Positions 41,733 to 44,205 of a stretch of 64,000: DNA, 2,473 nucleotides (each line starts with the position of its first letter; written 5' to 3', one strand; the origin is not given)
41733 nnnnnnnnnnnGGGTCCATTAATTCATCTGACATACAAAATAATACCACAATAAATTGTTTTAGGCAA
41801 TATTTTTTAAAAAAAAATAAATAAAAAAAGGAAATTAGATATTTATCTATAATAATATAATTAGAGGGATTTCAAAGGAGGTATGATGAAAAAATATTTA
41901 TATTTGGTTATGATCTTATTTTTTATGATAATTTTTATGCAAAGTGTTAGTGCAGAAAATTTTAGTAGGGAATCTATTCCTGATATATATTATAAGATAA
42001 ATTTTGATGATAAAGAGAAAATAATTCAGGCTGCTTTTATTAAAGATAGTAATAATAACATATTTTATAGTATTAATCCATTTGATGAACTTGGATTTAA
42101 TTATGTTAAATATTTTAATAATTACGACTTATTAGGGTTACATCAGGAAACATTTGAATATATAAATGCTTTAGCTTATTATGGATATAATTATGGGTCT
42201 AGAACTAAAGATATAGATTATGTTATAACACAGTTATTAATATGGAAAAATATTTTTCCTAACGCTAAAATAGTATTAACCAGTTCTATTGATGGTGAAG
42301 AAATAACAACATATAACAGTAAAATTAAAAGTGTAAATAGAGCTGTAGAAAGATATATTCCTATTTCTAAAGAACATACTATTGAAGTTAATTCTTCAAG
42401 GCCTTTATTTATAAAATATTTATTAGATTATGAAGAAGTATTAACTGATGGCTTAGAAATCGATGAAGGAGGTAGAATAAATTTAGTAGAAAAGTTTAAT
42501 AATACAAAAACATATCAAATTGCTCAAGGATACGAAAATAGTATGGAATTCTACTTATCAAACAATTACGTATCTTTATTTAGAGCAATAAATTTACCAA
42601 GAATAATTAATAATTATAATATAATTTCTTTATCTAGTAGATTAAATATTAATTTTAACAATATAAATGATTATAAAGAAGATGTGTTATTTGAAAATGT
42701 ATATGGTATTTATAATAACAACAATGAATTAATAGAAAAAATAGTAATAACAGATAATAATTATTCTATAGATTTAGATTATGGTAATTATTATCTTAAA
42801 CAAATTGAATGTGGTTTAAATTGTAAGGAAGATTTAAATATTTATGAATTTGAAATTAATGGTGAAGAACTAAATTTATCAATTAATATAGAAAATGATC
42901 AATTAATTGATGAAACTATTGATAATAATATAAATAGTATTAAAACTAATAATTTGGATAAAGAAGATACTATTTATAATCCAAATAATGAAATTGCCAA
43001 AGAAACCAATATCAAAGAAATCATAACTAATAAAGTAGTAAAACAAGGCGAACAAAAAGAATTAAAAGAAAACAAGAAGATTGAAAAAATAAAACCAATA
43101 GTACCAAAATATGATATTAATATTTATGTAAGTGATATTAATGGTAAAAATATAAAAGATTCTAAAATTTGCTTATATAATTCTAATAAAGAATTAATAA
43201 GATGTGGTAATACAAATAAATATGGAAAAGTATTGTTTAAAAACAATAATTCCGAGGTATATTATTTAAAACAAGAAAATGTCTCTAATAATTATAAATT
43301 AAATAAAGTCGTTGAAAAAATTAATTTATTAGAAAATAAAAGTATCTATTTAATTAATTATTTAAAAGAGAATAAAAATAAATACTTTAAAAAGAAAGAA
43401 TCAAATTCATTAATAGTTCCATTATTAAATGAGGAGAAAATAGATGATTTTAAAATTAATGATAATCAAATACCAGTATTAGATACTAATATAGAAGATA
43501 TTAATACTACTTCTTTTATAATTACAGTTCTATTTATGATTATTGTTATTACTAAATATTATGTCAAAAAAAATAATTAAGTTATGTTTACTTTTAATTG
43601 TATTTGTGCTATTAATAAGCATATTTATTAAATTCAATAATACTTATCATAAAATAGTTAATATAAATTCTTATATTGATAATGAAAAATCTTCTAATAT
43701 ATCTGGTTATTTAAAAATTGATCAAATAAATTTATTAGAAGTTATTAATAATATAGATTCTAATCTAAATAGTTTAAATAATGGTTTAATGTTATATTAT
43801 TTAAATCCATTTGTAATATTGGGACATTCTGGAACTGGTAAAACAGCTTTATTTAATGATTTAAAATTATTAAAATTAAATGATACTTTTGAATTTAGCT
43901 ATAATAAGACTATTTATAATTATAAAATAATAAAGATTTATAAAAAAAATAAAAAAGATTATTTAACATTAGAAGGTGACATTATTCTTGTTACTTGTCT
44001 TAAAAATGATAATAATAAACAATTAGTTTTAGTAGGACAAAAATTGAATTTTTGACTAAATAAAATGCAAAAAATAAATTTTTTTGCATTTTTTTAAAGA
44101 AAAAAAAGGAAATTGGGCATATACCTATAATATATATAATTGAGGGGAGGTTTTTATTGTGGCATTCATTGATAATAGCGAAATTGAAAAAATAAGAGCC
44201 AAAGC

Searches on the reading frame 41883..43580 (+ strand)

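Call 47: search_protein_families(library=pfam, proteins=[window:41883-43580:+], max_evalue=0.01)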
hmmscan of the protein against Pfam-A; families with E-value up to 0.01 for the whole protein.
window:41883-43580:+ (565 aa): 1 family
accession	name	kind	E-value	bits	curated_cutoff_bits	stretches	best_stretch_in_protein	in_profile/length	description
PF17802.7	SpaA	-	8.3e-06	26.3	23.1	1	416-488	7-82/91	Prealbumin-like fold domain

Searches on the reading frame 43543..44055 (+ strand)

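Call 3: search_protein_families(library=pfam, proteins=[window:43543-44055:+], max_evalue=0.01)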
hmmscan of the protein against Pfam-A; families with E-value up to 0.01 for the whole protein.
window:43543-44055:+ (170 aa): 1 family
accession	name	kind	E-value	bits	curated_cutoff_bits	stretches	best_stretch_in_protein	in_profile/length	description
PF04203.18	Sortase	-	2.3e-08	34.2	26.6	1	81-165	24-122/125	Sortase domain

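Call 4: search_protein_families(library=ncbifam, proteins=[window:43543-44055:+], max_evalue=0.01)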
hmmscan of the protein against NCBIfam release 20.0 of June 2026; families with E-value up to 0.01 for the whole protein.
window:43543-44055:+ (170 aa): 2 families
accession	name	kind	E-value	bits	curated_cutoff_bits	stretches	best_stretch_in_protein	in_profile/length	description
NF033745.1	class_C_sortase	subfamily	2.6e-07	30.6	160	1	91-164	138-216/220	class C sortase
TIGR01076.1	sortase_fam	subfamily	5.1e-06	26.3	39.35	1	90-166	44-126/136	sortase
